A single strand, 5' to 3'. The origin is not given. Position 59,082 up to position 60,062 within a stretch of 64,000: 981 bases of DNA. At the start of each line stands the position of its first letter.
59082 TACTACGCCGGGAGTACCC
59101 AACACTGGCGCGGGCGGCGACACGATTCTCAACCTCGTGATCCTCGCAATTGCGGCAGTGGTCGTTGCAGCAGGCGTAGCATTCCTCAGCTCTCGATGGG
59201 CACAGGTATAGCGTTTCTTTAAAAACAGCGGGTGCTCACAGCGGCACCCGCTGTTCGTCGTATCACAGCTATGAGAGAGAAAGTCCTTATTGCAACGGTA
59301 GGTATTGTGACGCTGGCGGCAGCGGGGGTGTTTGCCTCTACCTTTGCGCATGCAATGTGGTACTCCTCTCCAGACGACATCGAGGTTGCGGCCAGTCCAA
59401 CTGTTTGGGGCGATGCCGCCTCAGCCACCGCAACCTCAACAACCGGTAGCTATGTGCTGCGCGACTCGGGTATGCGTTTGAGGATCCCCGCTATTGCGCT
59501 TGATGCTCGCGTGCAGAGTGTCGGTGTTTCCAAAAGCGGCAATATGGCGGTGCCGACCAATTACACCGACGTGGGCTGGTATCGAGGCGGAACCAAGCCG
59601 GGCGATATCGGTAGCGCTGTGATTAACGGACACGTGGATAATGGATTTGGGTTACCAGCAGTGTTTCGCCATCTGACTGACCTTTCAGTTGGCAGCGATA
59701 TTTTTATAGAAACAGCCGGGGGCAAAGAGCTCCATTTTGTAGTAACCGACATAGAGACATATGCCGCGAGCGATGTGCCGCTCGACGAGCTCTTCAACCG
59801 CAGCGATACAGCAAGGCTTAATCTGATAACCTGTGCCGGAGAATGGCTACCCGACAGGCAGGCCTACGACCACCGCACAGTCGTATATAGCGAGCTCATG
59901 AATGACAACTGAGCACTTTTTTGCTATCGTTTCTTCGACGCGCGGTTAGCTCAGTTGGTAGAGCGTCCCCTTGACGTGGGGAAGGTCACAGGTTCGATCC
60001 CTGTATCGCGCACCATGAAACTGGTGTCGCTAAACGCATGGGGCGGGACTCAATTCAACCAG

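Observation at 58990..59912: Sortase paired with a minimal 73 aa substrate that is little more than a sorting signal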

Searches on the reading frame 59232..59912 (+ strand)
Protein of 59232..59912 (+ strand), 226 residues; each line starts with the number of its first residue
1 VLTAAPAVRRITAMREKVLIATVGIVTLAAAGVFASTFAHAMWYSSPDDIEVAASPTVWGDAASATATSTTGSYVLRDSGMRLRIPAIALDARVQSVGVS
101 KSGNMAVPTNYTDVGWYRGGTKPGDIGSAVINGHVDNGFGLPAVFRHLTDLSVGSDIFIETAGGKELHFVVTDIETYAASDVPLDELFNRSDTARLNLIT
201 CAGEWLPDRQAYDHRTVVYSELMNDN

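Call 6: search_protein_families(library=ncbifam, proteins=[window:59232-59912:+], max_evalue=0.1)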
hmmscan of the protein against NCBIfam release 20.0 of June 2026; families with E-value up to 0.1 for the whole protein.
window:59232-59912:+ (226 aa): 7 families
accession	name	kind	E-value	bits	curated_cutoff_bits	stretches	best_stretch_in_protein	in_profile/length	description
NF033748.1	class_F_sortase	subfamily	1.3e-36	125.6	166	1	78-222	9-154/155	class F sortase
NF033747.1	class_E_sortase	subfamily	8.5e-07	29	160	1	62-223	53-206/211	class E sortase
TIGR03784.1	marine_sortase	equivalog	1e-05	25.2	158.25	1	116-201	80-156/174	class GN sortase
TIGR01076.1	sortase_fam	subfamily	9.1e-05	22.3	39.35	1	114-220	27-125/136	sortase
NF058671.1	sortase_SrtD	exception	0.00031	20.5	140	1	113-201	90-168/187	class D sortase, LPxTATN-specific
NF033745.1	class_C_sortase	subfamily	0.0004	20.2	160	1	128-202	136-205/220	class C sortase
NF033746.1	class_D_sortase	subfamily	0.00045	20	165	1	113-201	36-114/135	class D sortase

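Call 7: search_protein_families(library=pfam, proteins=[window:59232-59912:+], max_evalue=0.1)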
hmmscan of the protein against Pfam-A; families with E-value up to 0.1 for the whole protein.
window:59232-59912:+ (226 aa): 1 family
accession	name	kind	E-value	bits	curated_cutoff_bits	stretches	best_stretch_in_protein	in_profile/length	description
PF04203.18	Sortase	-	1.1e-19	70.9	26.6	1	83-222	1-124/125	Sortase domain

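Call 9: find_encoding_contigs(protein=window:59232-59912:+, flank=5000, max_places=6)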
Protein window:59232-59912:+ (226 aa): 2 contigs read that carry it; 2 places shown.
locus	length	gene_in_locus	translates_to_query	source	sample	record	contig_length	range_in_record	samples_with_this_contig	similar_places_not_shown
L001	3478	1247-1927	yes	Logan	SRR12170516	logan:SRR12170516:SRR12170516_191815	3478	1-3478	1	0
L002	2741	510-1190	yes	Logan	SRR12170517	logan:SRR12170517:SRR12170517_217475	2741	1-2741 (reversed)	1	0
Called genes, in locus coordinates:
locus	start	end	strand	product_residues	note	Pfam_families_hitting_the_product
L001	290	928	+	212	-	PF00483:NTP_transferase, PF12804:NTP_transf_3 (weak)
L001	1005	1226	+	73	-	-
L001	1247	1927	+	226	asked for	PF04203:Sortase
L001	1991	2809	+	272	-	PF03372:Exo_endo_phos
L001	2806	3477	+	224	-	?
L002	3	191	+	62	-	?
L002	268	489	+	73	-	-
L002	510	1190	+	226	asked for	PF04203:Sortase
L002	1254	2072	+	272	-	PF03372:Exo_endo_phos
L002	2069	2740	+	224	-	?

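Call 11: find_homologous_proteins(query=window:59232-59912:+, max_evalue=0.00001)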
Query window:59232-59912:+ (226 aa): 278 proteins with E <= 0.00001 among 1322 candidates; the best 120 are listed.
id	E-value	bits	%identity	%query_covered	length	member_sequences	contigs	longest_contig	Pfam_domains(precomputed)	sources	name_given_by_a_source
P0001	1.1e-136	471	100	94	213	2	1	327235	PF04203.19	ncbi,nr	ncbi:MAG TPA: class F sortase [Candidatus Paceibacterota bacterium]|nr:class F sortase [Candidatus P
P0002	2.7e-74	267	57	96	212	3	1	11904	PF04203.19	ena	-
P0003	2.0e-73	264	56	93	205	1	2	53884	PF04203.19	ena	-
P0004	6.2e-71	256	61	92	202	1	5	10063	PF04203.19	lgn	-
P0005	9.0e-69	249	59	86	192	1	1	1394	PF04203.19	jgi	jgi:LPXTG-site transpeptidase (sortase) family protein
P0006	2.5e-67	244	53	93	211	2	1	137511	PF04203.19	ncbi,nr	ncbi:MAG TPA: class F sortase [Candidatus Paceibacterota bacterium]|nr:class F sortase [Candidatus P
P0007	7.7e-65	236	56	93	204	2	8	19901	PF04203.19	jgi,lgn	jgi:LPXTG-site transpeptidase (sortase) family protein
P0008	1.1e-63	233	55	93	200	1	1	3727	PF04203.19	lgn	-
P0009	1.5e-62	229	53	93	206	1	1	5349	PF04203.19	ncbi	-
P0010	1.6e-61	225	51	93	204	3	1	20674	PF04203.19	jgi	jgi:sortase A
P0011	2.8e-61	225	57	88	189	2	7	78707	PF04203.19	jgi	jgi:sortase (surface protein transpeptidase)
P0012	2.0e-60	222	53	93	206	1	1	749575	PF04203.19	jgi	jgi:sortase (surface protein transpeptidase)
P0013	7.1e-59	217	52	92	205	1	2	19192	PF04203.19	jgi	jgi:sortase (surface protein transpeptidase)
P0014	2.7e-58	215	52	93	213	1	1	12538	PF04203.19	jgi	jgi:LPXTG-site transpeptidase (sortase) family protein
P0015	2.9e-58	215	50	94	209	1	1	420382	PF04203.19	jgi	jgi:sortase A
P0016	1.2e-57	213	53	88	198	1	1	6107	PF04203.19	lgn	-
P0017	3.0e-57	211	51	92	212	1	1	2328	PF04203.19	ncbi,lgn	-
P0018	7.9e-57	210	52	88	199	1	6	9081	PF04203.19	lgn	-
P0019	1.3e-56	209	50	93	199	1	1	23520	PF04203.19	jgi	jgi:sortase (surface protein transpeptidase)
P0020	1.9e-56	209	50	92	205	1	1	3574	PF04203.19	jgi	jgi:LPXTG-site transpeptidase (sortase) family protein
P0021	3.4e-56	208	52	93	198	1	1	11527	PF04203.19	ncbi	-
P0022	7.6e-56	207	51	83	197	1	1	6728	PF04203.19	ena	-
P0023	9.7e-56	207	51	83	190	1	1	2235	PF04203.19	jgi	-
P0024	1.3e-55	206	51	85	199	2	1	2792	PF04203.19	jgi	jgi:sortase (surface protein transpeptidase)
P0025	2.6e-55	205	51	87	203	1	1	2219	PF04203.19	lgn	-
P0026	4.1e-55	204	60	65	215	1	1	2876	PF04203.19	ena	-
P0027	1.3e-54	203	50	84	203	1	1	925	PF04203.19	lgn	-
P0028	1.9e-54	202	61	65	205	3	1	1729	PF04203.19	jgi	jgi:sortase A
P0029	1.9e-54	202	51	92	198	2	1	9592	PF04203.19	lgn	-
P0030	3.2e-54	202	53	88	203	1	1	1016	PF04203.19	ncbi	-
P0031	3.5e-54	201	49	93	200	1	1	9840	PF04203.19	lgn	-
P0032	8.4e-54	200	51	90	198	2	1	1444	PF04203.19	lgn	-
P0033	9.0e-54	200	51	91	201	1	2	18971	PF04203.19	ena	-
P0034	2.3e-53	199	48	89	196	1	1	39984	PF04203.19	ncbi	-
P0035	2.7e-53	199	50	94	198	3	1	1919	PF04203.19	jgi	jgi:sortase (surface protein transpeptidase)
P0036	5.2e-53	198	49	90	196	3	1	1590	PF04203.19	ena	-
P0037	5.5e-53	198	48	90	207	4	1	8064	PF04203.19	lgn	-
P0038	7.6e-53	197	50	90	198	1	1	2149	PF04203.19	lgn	-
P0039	9.9e-53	197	50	88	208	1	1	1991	PF04203.19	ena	-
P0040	1.1e-52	197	49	85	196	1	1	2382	PF04203.19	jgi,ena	jgi:sortase (surface protein transpeptidase)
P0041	1.1e-52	196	49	88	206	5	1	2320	PF04203.19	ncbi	-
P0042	1.2e-52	196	46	84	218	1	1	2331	PF04203.19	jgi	jgi:sortase A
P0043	1.5e-52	196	49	92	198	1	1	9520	PF04203.19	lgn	-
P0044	2.2e-52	196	47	91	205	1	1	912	PF04203.19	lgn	-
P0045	2.2e-52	196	60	64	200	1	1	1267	PF04203.19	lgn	-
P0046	3.2e-52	195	48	83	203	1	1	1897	PF04203.19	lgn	-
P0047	4.0e-52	195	49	96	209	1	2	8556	PF04203.19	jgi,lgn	jgi:LPXTG-site transpeptidase (sortase) family protein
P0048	5.0e-52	194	48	88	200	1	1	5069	PF04203.19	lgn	-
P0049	5.2e-52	194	45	93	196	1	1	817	PF04203.19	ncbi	-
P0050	5.7e-52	194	49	88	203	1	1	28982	PF04203.19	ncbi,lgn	-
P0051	7.3e-52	194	51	83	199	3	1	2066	PF04203.19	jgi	jgi:sortase (surface protein transpeptidase)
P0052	7.5e-52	194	50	88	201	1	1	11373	PF04203.19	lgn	-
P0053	1.2e-51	193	51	84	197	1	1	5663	PF04203.19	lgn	-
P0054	1.3e-51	193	50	93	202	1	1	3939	PF04203.19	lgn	-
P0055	2.5e-51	192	47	93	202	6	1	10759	PF04203.19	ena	-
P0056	2.9e-51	192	44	92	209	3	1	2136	PF04203.19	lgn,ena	-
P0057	3.0e-51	192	46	96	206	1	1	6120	PF04203.19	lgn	-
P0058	4.8e-51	191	60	62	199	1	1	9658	PF04203.19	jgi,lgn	-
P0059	7.9e-51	190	44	92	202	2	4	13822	PF04203.19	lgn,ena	-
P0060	9.8e-51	190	59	63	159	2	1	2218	PF04203.19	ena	-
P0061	9.9e-51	190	53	79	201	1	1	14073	PF04203.19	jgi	jgi:sortase (surface protein transpeptidase)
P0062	2.6e-50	189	55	73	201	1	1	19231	PF04203.19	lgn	-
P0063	3.2e-50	188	48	89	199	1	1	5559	PF04203.19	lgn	-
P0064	3.7e-50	188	47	91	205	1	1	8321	PF04203.19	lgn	-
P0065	3.8e-50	188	60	62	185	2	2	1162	PF04203.19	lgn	-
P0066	5.1e-50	188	47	88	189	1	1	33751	PF04203.19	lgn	-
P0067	5.3e-50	188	55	72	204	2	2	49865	PF04203.19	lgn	-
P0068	6.1e-50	188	48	86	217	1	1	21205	PF04203.19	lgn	-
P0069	7.5e-50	187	48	87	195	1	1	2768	PF04203.19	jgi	-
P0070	8.2e-50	187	58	63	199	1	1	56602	PF04203.19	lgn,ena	-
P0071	8.6e-50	187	50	93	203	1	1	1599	PF04203.19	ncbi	-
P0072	9.2e-50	187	56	64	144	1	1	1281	PF04203.19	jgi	jgi:LPXTG-site transpeptidase (sortase) family protein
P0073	9.4e-50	187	45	93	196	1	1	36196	PF04203.19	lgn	-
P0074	1.0e-49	187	56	63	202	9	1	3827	PF04203.19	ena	-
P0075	1.8e-49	186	48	85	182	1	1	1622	PF04203.19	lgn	-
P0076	1.9e-49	186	46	92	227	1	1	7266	PF04203.19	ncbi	-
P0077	2.4e-49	186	46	93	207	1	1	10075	PF04203.19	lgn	-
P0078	2.6e-49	186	45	95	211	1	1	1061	PF04203.19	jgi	jgi:sortase (surface protein transpeptidase)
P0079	2.9e-49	185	45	91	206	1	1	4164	PF04203.19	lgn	-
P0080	2.9e-49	185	46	89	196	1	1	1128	PF04203.19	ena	-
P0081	4.6e-49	185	45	94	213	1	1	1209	PF04203.19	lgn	-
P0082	4.9e-49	185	56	64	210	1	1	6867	PF04203.19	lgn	-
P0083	4.9e-49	185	46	92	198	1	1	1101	PF04203.19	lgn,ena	-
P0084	7.5e-49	184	46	89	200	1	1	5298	PF04203.19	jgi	jgi:sortase A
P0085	3.7e-48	182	41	92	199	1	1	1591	PF04203.19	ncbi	-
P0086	6.7e-48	181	45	88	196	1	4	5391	PF04203.19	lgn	-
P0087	7.7e-48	181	44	92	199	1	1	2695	PF04203.19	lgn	-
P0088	9.3e-48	180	44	92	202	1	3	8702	PF04203.19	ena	-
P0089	9.3e-48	180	44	93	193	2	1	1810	PF04203.19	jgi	jgi:LPXTG-site transpeptidase (sortase) family protein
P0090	1.6e-47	180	47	87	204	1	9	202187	PF04203.19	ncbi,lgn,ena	-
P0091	1.9e-47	179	43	93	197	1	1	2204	PF04203.19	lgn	-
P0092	1.9e-47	179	44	92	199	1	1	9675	PF04203.19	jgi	jgi:sortase A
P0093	2.4e-47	179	52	74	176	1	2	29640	PF04203.19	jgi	jgi:sortase A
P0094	3.8e-47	178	44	89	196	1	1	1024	PF04203.19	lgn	-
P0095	4.2e-47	178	63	57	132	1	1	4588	PF04203.19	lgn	-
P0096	4.3e-47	178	46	93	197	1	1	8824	PF04203.19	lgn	-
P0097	8.4e-47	177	55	61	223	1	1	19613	PF04203.19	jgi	jgi:sortase A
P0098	8.9e-47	177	46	91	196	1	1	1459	PF04203.19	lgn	-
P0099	1.0e-46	177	45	92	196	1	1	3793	PF04203.19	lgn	-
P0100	1.1e-46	177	56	65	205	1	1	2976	PF04203.19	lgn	-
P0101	1.2e-46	177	46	94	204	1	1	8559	PF04203.19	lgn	-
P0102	1.9e-46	176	43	92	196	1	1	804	PF04203.19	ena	-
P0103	2.2e-46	176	48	81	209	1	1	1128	PF04203.19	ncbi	-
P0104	2.3e-46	176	55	66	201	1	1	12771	PF04203.19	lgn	-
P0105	2.5e-46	176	50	85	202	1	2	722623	PF04203.19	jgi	jgi:sortase A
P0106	4.9e-46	175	45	90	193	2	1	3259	PF04203.19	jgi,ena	-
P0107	5.3e-46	175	47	84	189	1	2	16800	PF04203.19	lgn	-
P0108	6.1e-46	174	47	88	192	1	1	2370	PF04203.19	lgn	-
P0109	7.2e-46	174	54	63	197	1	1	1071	PF04203.19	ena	-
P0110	3.1e-45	172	44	92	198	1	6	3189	PF04203.19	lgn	-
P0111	3.1e-45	172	56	62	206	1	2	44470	PF04203.19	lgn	-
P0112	5.0e-45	172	44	85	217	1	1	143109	PF04203.19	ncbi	-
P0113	5.2e-45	171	46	85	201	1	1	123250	PF04203.19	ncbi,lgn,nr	ncbi:MAG: class F sortase [Candidatus Pacebacteria bacterium]|nr:class F sortase [Candidatus Paceiba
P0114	5.2e-45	171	43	92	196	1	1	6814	PF04203.19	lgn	-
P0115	7.7e-45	171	41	96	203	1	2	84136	PF04203.19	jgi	jgi:sortase A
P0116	9.6e-45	171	46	88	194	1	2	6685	PF04203.19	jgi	jgi:sortase A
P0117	1.0e-44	171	43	92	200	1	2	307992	PF04203.19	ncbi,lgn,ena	-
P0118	1.5e-44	170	44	85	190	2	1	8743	PF04203.19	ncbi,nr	ncbi:MAG: peptidase sortase [Candidatus Paceibacter sp.]|nr:peptidase sortase [Candidatus Paceibacte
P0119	1.6e-44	170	41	95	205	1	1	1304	PF04203.19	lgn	-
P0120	2.4e-44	169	43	92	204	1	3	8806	PF04203.19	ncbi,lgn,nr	ncbi:MAG: class F sortase [Patescibacteria group bacterium]|nr:class F sortase [Patescibacteria grou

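Call 13: find_related_loci(query=A1, collection=genome_contigs, flank=4000)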
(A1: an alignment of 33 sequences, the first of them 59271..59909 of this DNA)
Query A1 (213 aa) in genome_contigs; peptide patterns used: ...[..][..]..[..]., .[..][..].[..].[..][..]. (x = any residue, [..] = any of these).
495 stretches matched a pattern; 451 encode a relative of the query (tblastn E <= 1e-3); the best 80 are kept; 80 distinct loci.
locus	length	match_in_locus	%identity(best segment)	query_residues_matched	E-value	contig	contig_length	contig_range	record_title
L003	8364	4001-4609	48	1-210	8e-64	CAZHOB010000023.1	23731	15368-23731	MAG TPA_asm: uncultured Candidatus Saccharibacteria bacterium isolate SRP193066_co2_91 genome assembly, contig: NODE_111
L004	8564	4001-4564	49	12-211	1e-60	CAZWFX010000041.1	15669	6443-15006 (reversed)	MAG TPA_asm: uncultured Candidatus Saccharibacteria bacterium isolate SRP278252_co2_728 genome assembly, contig: NODE_77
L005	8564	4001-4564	49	10-209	4e-60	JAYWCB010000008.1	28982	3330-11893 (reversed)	MAG: Candidatus Paceibacterota bacterium isolate GL94_DN_metabat_15 GL94_DN_metabat_15_7, whole genome shotgun sequence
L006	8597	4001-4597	49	1-211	2e-59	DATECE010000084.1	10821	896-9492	MAG TPA_asm: Candidatus Paceibacterota bacterium isolate SMAG_U8263 k141_1422113, whole genome shotgun sequence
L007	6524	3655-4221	49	12-211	2e-59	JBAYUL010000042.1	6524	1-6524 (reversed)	MAG: Candidatus Paceibacterota bacterium isolate SO_2016_LW3_34 scaffold18871_LW162_2016, whole genome shotgun sequence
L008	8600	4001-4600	48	1-210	4e-59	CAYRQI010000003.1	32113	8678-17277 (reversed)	MAG TPA_asm: uncultured Candidatus Saccharibacteria bacterium isolate SRP124282_co5_37 genome assembly, contig: NODE_44_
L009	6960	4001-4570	50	10-209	3e-59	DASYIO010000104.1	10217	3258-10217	MAG TPA_asm: Candidatus Paceibacterota bacterium isolate SMAG_U4269 k141_437662, whole genome shotgun sequence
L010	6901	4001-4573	52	12-211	7e-59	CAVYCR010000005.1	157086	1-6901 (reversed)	MAG: Candidatus Kaiserbacteria bacterium isolate MFD04540.bin.2.11 genome assembly, contig: contig_30927, whole genome s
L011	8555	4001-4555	48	12-209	8e-59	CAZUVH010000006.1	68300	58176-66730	MAG TPA_asm: uncultured Candidatus Saccharibacteria bacterium isolate SRP287051_co2_176 genome assembly, contig: NODE_91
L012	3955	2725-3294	51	10-211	1e-58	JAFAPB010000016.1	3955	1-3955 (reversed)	MAG: Candidatus Kaiserbacteria bacterium isolate CP_BM_ER_27 BM_ER_k147_1347683, whole genome shotgun sequence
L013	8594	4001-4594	48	1-209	2e-58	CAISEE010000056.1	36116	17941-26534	Candidatus Adlerbacteria bacterium isolate C24_bin-2304 genome assembly, contig: bin-2304:56/56, whole genome shotgun se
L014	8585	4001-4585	47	3-210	4e-58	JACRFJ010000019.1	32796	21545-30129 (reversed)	MAG: Candidatus Kaiserbacteria bacterium isolate NC_groundwater_1722_Pr3_B-0.1um_52_27 SR-2_scaffold_141_1040422, whole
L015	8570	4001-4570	47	10-211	4e-58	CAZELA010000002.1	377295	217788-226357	MAG TPA_asm: uncultured Candidatus Saccharibacteria bacterium isolate SRP170004_co1_374 genome assembly, contig: NODE_19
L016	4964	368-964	46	1-212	1e-57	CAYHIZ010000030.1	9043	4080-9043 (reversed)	MAG TPA_asm: uncultured Candidatus Saccharibacteria bacterium isolate ERP119705_co13_459 genome assembly, contig: NODE_9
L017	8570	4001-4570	49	10-209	1e-57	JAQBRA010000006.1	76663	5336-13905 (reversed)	MAG: Candidatus Adlerbacteria bacterium isolate RYN_387 scaffold_3778826, whole genome shotgun sequence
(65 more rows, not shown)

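Call 33: search_solved_structures(query=window:59271-59909:+, max_evalue=0.01, show_alignments=1)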
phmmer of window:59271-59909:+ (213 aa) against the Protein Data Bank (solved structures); distinct sequences matched with E-value up to 0.01: 1.
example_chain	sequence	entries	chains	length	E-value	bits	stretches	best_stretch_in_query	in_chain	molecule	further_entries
7vzg_C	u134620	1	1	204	0.0097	18.6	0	85-139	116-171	Cytochrome c, mono-and diheme variants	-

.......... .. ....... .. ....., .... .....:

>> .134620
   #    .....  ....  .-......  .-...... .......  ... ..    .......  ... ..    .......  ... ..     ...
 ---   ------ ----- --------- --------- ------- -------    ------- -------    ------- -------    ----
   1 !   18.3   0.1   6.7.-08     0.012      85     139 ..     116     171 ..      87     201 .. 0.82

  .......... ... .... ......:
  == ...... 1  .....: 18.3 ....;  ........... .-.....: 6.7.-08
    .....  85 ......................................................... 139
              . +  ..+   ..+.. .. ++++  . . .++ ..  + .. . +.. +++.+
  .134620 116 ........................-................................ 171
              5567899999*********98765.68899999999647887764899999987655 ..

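Call 34: search_solved_structures(query=A1, max_evalue=0.01, show_alignments=2)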
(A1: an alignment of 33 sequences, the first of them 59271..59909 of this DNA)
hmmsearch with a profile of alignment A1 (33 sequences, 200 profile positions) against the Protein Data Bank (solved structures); distinct sequences matched with E-value up to 0.01: 17.
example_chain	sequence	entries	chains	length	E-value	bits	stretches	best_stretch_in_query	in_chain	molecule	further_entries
4d70_A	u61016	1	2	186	2.4e-07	33.5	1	75-178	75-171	SORTASE FAMILY PROTEIN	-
24rr_A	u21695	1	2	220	4.1e-06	29.5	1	98-184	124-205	Ebp pilus assembly class C sortase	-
8t28_A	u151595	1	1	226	1.5e-05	27.6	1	43-178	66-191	Class C sortase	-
2xwg_A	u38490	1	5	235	3.5e-05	26.4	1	98-178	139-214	SORTASE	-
5k9a_A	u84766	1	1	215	0.00073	22.1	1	100-179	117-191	Putative fimbrial associated sortase-like protein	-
5utt_A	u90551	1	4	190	0.00075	22.1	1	90-198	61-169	Sortase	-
6bwe_A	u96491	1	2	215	0.00076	22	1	100-179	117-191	Putative fimbrial associated sortase-like protein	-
2kw8_A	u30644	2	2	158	0.0019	20.8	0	107-185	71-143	LPXTG-site transpeptidase family protein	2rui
4g1j_A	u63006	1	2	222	0.0025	20.4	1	98-184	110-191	Sortase family protein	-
3rbi_A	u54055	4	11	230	0.0027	20.2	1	98-184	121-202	Sortase family protein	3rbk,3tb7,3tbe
2w1j_A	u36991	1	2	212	0.0029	20.1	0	98-181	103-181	PUTATIVE SORTASE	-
2wts_A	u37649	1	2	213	0.0043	19.6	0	100-181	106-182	PUTATIVE SORTASE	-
9iok_A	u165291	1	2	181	0.0066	19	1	100-199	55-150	Peptidase C60, sortase A and B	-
5hu4_A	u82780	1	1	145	0.0067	19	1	120-179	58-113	Cysteine protease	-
9m4u_B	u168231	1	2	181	0.0072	18.8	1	100-199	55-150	Peptidase C60, sortase A and B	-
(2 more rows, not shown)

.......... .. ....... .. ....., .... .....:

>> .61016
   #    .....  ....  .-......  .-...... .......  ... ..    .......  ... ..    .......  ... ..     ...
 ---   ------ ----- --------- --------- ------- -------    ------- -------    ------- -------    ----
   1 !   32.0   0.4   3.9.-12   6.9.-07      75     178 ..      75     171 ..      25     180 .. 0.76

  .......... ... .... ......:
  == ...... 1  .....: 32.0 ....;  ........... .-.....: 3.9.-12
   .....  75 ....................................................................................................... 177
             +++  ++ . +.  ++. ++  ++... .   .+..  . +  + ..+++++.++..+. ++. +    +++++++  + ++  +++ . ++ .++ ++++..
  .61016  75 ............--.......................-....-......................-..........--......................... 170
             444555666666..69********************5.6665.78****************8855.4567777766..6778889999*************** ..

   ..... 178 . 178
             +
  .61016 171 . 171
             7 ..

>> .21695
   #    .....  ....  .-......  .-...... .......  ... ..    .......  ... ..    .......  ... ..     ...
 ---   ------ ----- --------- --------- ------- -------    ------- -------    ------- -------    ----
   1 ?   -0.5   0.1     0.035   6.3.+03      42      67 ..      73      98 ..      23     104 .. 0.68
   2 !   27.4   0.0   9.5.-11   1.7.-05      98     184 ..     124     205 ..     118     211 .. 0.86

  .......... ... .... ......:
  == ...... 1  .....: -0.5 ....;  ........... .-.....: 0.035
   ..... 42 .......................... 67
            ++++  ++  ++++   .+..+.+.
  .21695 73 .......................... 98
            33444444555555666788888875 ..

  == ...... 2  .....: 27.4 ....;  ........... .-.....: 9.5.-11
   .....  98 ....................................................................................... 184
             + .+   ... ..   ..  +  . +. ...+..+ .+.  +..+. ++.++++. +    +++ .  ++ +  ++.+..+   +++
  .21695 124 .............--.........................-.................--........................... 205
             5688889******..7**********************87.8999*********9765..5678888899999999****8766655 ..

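Call 50: predict_structure(alignment_id=A1)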
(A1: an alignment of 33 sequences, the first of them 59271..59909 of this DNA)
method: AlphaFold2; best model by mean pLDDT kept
length: 213 residues; sequences in the alignment: 33
mean_pLDDT: 86.3   pTM: 0.72
mean pLDDT of the five models: 86.3, 86.0, 84.8, 84.4, 80.9
residues with pLDDT >= 90: 137; 70-90: 42; 50-70: 14; < 50: 20
segments of 3 or more residues with pLDDT < 50: 36-44, 46-54
pLDDT, mean of each block of 10 residues (from residue 1): 94 98 89 53 46 52 82 98 85 86 88 95 89 96 97 97 96 92 96 91 98 68
secondary structure, 60 per line:
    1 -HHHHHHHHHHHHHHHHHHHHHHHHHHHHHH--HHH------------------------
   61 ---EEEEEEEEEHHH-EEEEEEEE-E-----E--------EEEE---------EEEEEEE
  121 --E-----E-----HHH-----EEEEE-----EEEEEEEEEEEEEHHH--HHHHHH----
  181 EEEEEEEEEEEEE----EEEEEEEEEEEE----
elements in order: H2-31 E64-72 E77-84 E101-104 E114-120 E143-147 E153-165 H171-176 E181-193 E198-209
